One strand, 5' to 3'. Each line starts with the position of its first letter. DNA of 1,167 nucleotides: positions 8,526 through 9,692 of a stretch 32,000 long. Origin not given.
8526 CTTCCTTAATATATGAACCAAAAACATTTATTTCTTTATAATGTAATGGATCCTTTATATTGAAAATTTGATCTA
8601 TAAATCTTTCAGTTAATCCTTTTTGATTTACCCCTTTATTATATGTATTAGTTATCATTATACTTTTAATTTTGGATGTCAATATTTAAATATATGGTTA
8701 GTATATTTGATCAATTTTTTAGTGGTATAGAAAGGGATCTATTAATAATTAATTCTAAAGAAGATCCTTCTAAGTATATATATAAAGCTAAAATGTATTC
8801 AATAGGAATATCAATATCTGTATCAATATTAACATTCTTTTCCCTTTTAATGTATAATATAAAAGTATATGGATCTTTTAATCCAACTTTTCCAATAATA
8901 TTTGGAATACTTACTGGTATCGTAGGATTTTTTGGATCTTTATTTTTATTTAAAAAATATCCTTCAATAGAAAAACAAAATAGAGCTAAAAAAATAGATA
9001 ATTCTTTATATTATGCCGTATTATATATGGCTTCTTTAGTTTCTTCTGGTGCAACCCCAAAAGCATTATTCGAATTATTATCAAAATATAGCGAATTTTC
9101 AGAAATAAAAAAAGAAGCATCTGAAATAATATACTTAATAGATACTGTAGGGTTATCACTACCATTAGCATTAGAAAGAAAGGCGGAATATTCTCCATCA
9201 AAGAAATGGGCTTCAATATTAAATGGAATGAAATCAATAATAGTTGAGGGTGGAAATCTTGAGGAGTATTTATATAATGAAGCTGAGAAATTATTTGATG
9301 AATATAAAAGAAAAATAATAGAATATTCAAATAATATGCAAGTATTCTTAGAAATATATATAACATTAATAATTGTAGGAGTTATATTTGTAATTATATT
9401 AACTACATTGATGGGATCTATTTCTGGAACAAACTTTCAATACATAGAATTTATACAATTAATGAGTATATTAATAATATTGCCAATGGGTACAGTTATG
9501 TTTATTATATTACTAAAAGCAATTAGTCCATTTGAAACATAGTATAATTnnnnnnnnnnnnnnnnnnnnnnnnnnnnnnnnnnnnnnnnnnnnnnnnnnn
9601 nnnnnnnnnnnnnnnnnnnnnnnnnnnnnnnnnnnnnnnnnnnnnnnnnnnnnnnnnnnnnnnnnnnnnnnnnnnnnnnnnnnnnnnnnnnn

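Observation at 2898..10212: Orphan type-IV-filament-like membrane module plus a giant glycoprotein, lying between ndk and infB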

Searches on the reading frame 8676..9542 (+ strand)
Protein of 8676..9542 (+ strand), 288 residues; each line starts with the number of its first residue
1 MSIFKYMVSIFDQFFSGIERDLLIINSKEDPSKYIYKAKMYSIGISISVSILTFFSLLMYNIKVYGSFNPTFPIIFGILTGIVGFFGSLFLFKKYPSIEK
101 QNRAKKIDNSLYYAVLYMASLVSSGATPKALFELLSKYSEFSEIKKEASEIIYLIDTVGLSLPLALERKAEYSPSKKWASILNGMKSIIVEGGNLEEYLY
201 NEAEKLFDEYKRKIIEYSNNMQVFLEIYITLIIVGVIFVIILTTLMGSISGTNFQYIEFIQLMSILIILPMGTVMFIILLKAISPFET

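Call 5: search_protein_families(library=pfam, proteins=[window:8676-9542:+], max_evalue=0.1)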
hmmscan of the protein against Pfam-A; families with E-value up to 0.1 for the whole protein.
window:8676-9542:+ (288 aa): 1 family
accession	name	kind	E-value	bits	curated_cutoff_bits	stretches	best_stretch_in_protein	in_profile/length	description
PF00482.28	T2SSF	-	6.7e-16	58.8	25.2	1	116-242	3-124/125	Type II secretion system (T2SS), protein F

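Call 7: search_protein_families(library=ncbifam, proteins=[window:8676-9542:+], max_evalue=0.1)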
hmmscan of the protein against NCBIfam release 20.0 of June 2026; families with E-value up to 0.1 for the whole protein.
window:8676-9542:+ (288 aa): 5 families
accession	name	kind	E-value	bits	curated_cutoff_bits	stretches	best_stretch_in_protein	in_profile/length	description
NF004704.2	PRK06041.1-2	equivalog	1.9e-26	92.9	550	1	53-285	22-248/555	archaellar assembly protein ArlJ/FlaJ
NF004705.1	PRK06041.1-3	equivalog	4e-18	65.6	400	1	106-279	2-173/465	archaellar assembly protein ArlJ/FlaJ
NF053673.1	bindosome_BasF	exception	2.4e-10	39.6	1300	1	56-279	152-363/656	bindosome assembly system membrane anchoring protein BasF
NF004703.2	PRK06041.1-1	equivalog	3.1e-08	32.4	570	1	98-282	27-207/525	archaellar assembly protein ArlJ/FlaJ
NF046075.1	UpsF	equivalog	6.9e-06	25.1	400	1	13-271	7-241/484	membrane pilin protein UpsF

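Call 8: find_encoding_contigs(protein=window:8676-9542:+, flank=10000, max_places=6)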
Protein window:8676-9542:+ (288 aa): no gene with exactly this product is on record in the collection.

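Call 10: find_homologous_proteins(query=window:8676-9542:+, max_evalue=0.001)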
Query window:8676-9542:+ (288 aa): 63 proteins with E <= 0.001 among 2482 candidates.
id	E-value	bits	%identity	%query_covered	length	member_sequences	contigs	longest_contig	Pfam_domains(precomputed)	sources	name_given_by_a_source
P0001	1.1e-162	558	93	100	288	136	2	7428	PF00482.29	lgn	-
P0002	1.7e-159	547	91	100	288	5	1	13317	PF00482.29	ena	-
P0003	1.5e-155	534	89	100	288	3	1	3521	PF00482.29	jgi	-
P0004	4.0e-154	530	90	98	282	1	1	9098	PF00482.29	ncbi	-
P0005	9.9e-154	529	90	98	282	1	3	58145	PF00482.29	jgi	-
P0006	3.6e-110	386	66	98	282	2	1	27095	PF00482.29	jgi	jgi:flagellar protein FlaJ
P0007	2.3e-105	370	66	98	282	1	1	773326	PF00482.29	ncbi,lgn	ncbi:hypothetical protein YN1_0040 [Nanoarchaeota archaeon]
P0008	1.0e-100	355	72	81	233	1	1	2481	PF00482.29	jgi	jgi:flagellar protein FlaJ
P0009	1.5e-94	335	93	61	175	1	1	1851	-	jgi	-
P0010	1.8e-94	334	60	98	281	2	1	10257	PF00482.29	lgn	-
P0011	4.6e-94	333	58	98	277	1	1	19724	PF00482.29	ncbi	ncbi:MAG: type II secretion system F family protein [Nanopusillaceae archaeon]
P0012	3.9e-89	317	55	98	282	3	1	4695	PF00482.29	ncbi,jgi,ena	-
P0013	5.7e-82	293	87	57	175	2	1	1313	-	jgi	jgi:Archaeal flagella assembly protein J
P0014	2.9e-77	278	50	96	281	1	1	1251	PF00482.29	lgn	-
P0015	1.8e-75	272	53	95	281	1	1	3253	PF00482.29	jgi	-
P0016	2.8e-74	268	49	97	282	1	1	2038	PF00482.29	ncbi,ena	-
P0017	3.7e-74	268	50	98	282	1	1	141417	PF00482.29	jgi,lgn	-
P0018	6.2e-74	267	48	100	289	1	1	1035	PF00482.29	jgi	-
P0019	3.7e-71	258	47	98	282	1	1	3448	PF00482.29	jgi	-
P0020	2.5e-70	255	48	97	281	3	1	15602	PF00482.29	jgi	-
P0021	3.1e-70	255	47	95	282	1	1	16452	PF00482.29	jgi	-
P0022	3.2e-42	163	36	94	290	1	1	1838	PF00482.29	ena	-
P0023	1.7e-36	144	39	76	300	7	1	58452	PF00482.29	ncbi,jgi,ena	-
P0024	2.9e-35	140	39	68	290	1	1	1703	PF00482.29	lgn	-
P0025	1.8e-32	131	36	86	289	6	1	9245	PF00482.29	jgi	-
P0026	1.5e-31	128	40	70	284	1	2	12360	PF00482.29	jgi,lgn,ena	-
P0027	8.4e-31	126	39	67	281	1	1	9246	PF00482.29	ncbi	-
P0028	1.1e-30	125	40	74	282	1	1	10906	PF00482.29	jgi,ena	-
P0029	3.4e-30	124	35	86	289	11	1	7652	PF00482.29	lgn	-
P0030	4.8e-30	123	38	73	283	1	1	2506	PF00482.29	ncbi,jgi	-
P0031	5.6e-30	123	39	67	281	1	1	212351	PF00482.29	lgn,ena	-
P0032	6.1e-30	123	39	70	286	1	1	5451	PF00482.29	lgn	-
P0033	8.3e-30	122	34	86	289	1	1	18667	PF00482.29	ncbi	-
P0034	1.4e-29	122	31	99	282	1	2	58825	PF00482.29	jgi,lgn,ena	-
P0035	2.8e-29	121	31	99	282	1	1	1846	PF00482.29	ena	-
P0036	2.9e-29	121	35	74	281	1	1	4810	PF00482.29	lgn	-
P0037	3.3e-29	120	33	97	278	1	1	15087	PF00482.29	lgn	-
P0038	3.4e-29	120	39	67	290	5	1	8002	PF00482.29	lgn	-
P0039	8.5e-29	119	40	61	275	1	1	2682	PF00482.29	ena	-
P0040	1.0e-28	119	38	66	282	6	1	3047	PF00482.29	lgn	-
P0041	1.1e-28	119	39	73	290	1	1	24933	PF00482.29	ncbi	-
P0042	2.5e-28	117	34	84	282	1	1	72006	PF00482.29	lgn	-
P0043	2.6e-28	117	37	68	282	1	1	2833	PF00482.29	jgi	jgi:flagellar protein FlaJ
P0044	3.1e-28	117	31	98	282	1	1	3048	PF00482.29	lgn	-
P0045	4.4e-27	113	35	75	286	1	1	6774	PF00482.29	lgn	-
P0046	5.1e-27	113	34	83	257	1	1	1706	PF00482.29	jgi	jgi:flagellar protein FlaJ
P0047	1.4e-26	112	33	87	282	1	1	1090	PF00482.29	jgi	-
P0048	3.5e-26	110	34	67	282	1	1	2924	PF00482.29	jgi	jgi:flagellar protein FlaJ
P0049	6.5e-26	110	34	76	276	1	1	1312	PF00482.29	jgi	jgi:flagellar protein FlaJ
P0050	9.9e-26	109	34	76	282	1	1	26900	PF00482.29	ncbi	-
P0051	1.3e-25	109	34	66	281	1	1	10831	PF00482.29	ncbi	-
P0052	1.7e-25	108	36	66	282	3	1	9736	PF00482.29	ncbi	-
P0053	8.5e-25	106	37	73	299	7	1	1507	PF00482.29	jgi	-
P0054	9.4e-25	106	34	70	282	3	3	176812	PF00482.29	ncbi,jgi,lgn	-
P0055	2.1e-24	105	33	75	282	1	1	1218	PF00482.29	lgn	-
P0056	4.9e-24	103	33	76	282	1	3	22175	PF00482.29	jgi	jgi:flagellar protein FlaJ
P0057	5.5e-24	103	33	70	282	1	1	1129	PF00482.29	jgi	-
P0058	5.6e-24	103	34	76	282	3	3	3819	PF00482.29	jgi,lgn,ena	-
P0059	6.0e-24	103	33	70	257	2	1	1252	PF00482.29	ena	-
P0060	6.9e-24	103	33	70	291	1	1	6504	PF00482.29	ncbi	-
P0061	6.8e-23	100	33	76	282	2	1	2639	PF00482.29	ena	-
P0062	1.0e-21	96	31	76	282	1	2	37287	PF00482.29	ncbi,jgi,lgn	-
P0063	1.5e-21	95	34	69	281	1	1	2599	PF00482.29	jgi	jgi:flagellar protein FlaJ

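Call 11: find_encoding_contigs(protein=P0007, flank=10000, max_places=2)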
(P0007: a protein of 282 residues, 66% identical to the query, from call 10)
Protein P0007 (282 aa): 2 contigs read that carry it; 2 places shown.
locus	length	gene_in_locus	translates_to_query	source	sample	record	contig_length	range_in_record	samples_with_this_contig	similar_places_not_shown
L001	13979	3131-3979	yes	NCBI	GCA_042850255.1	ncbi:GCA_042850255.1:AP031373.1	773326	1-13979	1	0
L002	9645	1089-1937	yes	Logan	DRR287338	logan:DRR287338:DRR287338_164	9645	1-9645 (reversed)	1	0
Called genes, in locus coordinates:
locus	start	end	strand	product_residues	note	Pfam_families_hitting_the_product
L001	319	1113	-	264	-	PF00483:NTP_transferase, PF12804:NTP_transf_3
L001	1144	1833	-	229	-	-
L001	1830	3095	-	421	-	PF00482:T2SSF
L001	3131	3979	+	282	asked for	PF00482:T2SSF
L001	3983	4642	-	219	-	-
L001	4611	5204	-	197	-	PF00334:NDK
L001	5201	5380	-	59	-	PF01246:Ribosomal_L24e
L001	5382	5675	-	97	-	PF01200:Ribosomal_S28e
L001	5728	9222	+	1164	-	-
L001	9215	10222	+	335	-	PF00953:Glycos_transf_4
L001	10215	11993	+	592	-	PF01943:Polysacc_synt (faint)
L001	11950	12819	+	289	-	PF00294:PfkB (weak)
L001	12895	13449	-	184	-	-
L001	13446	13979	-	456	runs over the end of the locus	PF00587:tRNA-synt_2b, PF03129:HGTP_anticodon (faint)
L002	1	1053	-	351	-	?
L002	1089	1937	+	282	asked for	PF00482:T2SSF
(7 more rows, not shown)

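Call 12: find_encoding_contigs(protein=P0005, flank=10000, max_places=3)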
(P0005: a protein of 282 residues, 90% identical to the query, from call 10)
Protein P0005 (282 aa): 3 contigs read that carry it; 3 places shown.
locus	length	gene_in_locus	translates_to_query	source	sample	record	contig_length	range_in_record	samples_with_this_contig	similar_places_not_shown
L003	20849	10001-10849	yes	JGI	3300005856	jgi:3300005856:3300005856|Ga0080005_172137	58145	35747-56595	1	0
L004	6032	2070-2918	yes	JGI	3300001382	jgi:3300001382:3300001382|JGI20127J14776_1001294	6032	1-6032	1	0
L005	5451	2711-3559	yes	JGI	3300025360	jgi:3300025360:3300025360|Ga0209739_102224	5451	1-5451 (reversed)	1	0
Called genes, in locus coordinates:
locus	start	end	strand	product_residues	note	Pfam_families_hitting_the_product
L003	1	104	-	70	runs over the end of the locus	-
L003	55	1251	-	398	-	PF00814:TsaD, PF22521:HypF_C_2 (weak)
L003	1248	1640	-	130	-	PF01092:Ribosomal_S6e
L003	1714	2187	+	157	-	-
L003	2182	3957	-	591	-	PF00009:GTP_EFTU, PF01926:MMR_HSR1 (weak), PF03029:ATP_bind_1 (faint), PF03144:GTP_EFTU_D2 (faint), PF11987:IF-2, PF14578:GTP_EFTU_D4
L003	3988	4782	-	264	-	PF00483:NTP_transferase, PF12804:NTP_transf_3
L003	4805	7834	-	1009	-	PF14524:Wzt_C (faint)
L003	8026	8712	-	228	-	-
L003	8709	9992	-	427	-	PF00482:T2SSF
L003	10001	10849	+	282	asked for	PF00482:T2SSF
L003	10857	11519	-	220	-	-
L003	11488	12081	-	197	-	PF00334:NDK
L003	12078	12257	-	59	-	PF01246:Ribosomal_L24e, PF06467:zf-FCS (weak)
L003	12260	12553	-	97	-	PF01200:Ribosomal_S28e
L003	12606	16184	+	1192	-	-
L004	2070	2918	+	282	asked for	PF00482:T2SSF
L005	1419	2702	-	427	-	PF00482:T2SSF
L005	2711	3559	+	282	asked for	PF00482:T2SSF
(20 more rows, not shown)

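Call 13: find_encoding_contigs(protein=P0017, flank=10000, max_places=1)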
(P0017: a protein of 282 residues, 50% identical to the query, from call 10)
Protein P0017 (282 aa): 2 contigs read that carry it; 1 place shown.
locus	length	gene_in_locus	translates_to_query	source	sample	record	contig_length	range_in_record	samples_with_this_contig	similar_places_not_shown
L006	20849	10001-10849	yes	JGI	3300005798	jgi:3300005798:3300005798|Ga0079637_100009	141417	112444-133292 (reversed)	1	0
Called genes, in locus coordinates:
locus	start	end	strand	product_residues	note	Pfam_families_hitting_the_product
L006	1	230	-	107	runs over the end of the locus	PF01909:NTP_transf_2, PF18765:Polbeta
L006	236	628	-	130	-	PF05168:HEPN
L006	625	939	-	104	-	PF01909:NTP_transf_2, PF18765:Polbeta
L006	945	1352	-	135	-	PF05168:HEPN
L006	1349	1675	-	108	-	PF01909:NTP_transf_2, PF18765:Polbeta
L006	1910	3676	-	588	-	PF00009:GTP_EFTU, PF01926:MMR_HSR1 (weak), PF03144:GTP_EFTU_D2 (faint), PF11987:IF-2, PF14578:GTP_EFTU_D4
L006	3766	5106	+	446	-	PF01336:tRNA_anti-codon, PF00152:tRNA-synt_2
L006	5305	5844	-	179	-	-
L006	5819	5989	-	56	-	-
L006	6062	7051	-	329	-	-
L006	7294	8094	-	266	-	PF00483:NTP_transferase, PF12804:NTP_transf_3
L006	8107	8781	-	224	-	-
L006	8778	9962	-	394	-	PF00482:T2SSF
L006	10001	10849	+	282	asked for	PF00482:T2SSF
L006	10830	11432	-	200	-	-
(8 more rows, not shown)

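Call 14: find_encoding_contigs(protein=P0031, flank=10000, max_places=1)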
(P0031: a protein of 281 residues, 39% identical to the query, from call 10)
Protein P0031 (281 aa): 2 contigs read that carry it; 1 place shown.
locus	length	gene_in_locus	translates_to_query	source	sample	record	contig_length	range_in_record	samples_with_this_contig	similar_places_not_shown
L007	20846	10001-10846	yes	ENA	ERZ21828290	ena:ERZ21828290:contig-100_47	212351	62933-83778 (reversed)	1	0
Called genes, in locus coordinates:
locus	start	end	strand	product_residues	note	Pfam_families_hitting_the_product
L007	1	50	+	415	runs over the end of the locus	-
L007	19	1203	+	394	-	PF22023:Pus10_THUMP_arc, PF21238:Pus10_C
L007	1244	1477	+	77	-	PF01157:Ribosomal_L21e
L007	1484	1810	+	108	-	PF03874:RNA_pol_Rpb4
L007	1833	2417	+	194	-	PF04919:DUF655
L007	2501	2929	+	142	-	PF00571:CBS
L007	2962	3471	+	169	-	PF04307:YdjM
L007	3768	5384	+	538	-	PF00118:Cpn60_TCP1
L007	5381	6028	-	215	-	-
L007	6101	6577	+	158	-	-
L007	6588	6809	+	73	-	-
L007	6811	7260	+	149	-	-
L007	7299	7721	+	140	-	-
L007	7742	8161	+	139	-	-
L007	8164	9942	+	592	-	PF00437:T2SSE, PF23989:PilB3_C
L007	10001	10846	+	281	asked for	PF00482:T2SSF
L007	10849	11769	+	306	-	PF00482:T2SSF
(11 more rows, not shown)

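Call 15: find_encoding_contigs(protein=P0054, flank=10000, max_places=1)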
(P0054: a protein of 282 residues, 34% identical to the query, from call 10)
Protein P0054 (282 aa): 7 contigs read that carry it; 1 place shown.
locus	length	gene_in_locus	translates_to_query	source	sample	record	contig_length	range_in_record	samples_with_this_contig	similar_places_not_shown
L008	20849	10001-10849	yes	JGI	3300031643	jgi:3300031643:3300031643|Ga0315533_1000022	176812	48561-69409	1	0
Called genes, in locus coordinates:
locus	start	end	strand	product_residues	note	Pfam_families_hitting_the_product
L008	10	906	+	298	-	-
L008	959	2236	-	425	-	PF27218:MJ0043_C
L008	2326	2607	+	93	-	-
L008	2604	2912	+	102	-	-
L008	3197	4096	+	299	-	PF26553:PDDEXK_19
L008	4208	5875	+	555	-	-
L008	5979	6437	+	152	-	-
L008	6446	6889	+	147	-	-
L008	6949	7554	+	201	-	-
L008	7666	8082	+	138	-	-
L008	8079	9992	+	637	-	PF00437:T2SSE, PF27713:UCP018868 (weak), PF23989:PilB3_C (weak)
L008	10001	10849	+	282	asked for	PF00482:T2SSF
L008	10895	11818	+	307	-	PF00482:T2SSF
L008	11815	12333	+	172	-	-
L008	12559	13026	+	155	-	-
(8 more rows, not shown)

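Call 24: find_related_loci(query=A1, collection=genome_contigs, flank=10000)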
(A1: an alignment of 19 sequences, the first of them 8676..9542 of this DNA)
Query A1 (288 aa) in genome_contigs; peptide patterns used: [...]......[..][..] (x = any residue, [..] = any of these).
106 stretches matched a pattern; 72 encode a relative of the query (tblastn E <= 1e-3); 72 distinct loci.
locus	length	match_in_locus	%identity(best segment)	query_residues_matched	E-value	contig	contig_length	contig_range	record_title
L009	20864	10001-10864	94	1-288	6e-162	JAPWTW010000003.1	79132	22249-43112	MAG: Candidatus Nanopusillus sp. isolate RSNS12 scaffold_45_c1, whole genome shotgun sequence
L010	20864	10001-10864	94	1-288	1e-161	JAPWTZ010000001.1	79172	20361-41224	MAG: Candidatus Nanopusillus sp. isolate RSNS15 scaffold_44_c1, whole genome shotgun sequence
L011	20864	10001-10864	92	1-288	2e-156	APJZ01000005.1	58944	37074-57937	Candidatus Nanobsidianus stetteri Nst1_C5, whole genome shotgun sequence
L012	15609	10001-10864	92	1-288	1e-155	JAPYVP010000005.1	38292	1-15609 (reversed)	MAG: Candidatus Nanopusillus sp. isolate RSNP5 scaffold_141_c1, whole genome shotgun sequence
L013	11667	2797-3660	91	1-288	3e-155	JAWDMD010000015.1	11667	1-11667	MAG: Candidatus Nanopusillus sp. isolate DS.bin.8 NODE_543_length_11667_cov_24.9079, whole genome shotgun sequence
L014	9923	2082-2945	91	1-288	3e-154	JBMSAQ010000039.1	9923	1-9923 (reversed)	MAG: Candidatus Nanopusillus sp. isolate Nanopusillus-CON-C-r01 Nanopusillus-CON-C-r01_k141_612503, whole genome shotgun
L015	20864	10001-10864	90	1-288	2e-150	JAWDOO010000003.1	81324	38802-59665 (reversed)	MAG: Candidatus Nanopusillus sp. isolate RHS.bin.5 NODE_16_length_81324_cov_19.9079, whole genome shotgun sequence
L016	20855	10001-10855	60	3-288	6e-102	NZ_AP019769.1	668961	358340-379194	Nanobdella aerobiophila strain MJ1 chromosome, complete genome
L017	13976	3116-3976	66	2-288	5e-102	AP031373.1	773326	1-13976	Nanoarchaeota archaeon YN1 DNA, complete genome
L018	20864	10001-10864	66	1-288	2e-95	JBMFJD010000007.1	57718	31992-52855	MAG: Nanopusillaceae archaeon isolate KM4331-08 NODE_7_length_57718_cov_35.924967, whole genome shotgun sequence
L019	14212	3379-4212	58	7-288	1e-91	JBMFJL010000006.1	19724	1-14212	MAG: Nanopusillaceae archaeon isolate KM4331-16 NODE_6_length_19724_cov_4.864000, whole genome shotgun sequence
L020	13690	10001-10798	36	15-288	2e-51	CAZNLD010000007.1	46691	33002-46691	MAG TPA_asm: Candidatus Undinarchaeota archaeon isolate SRP141376_co1_318 genome assembly, contig: NODE_1895_length_4669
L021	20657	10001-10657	39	77-287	4e-48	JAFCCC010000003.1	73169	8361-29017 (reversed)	MAG: Candidatus Nanohalarchaeota archaeon isolate AB_1215_Bin_137 AB_1215_Bin_137.fna_scaffold_105, whole genome shotgun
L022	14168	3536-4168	37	72-288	5e-48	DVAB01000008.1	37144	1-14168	MAG TPA_asm: Candidatus Naiadarchaeum limnaeum isolate MAG_bin1129 SRR2090159.bin1129_genomic_k141_460202, whole genome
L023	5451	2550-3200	39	70-288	9e-47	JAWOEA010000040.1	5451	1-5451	MAG: Candidatus Undinarchaeales archaeon isolate BLK5-2.bin.87 k191_316802, whole genome shotgun sequence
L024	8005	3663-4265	40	87-287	3e-46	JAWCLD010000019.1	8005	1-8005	MAG: Candidatus Nanoarchaeia archaeon isolate JZ-2_201705_bins_166 JZ-2_201705_bins_166_scaffold_19, whole genome shotgu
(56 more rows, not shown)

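Call 38: find_encoding_contigs(protein=P0023, flank=10000, max_places=2)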
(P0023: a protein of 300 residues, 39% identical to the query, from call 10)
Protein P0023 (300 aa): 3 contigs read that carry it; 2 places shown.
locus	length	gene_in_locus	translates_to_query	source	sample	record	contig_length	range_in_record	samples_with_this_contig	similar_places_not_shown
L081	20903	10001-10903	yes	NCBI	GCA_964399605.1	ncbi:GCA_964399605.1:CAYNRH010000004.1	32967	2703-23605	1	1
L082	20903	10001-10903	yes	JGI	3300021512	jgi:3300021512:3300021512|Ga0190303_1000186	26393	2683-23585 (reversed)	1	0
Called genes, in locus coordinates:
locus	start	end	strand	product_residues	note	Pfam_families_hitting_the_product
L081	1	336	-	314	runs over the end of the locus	PF07584:BatA, PF00092:VWA, PF13519:VWA_2, PF13768:VWA_3 (weak), PF04056:Ssl1 (weak)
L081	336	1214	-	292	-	PF01882:DUF58, PF13519:VWA_2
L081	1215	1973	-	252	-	PF05362:Lon_C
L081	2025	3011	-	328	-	PF00493:MCM (faint), PF20030:bpMoxR, PF00158:Sigma54_activat (faint), PF00004:AAA (weak), PF07726:AAA_3, PF07728:AAA_5, PF17863:AAA_lid_2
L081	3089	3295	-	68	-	PF00689:Cation_ATPase_C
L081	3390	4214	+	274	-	PF00056:Ldh_1_N, PF02866:Ldh_1_C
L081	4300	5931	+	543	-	PF00118:Cpn60_TCP1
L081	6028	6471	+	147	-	-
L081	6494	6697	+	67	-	-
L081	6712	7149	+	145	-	-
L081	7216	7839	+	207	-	PF23960:DUF7289 (weak)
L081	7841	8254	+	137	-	-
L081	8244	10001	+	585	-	PF27713:UCP018868 (faint), PF00437:T2SSE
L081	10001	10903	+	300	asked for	PF00482:T2SSF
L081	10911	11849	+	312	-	PF00482:T2SSF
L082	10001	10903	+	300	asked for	PF00482:T2SSF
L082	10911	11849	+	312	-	PF00482:T2SSF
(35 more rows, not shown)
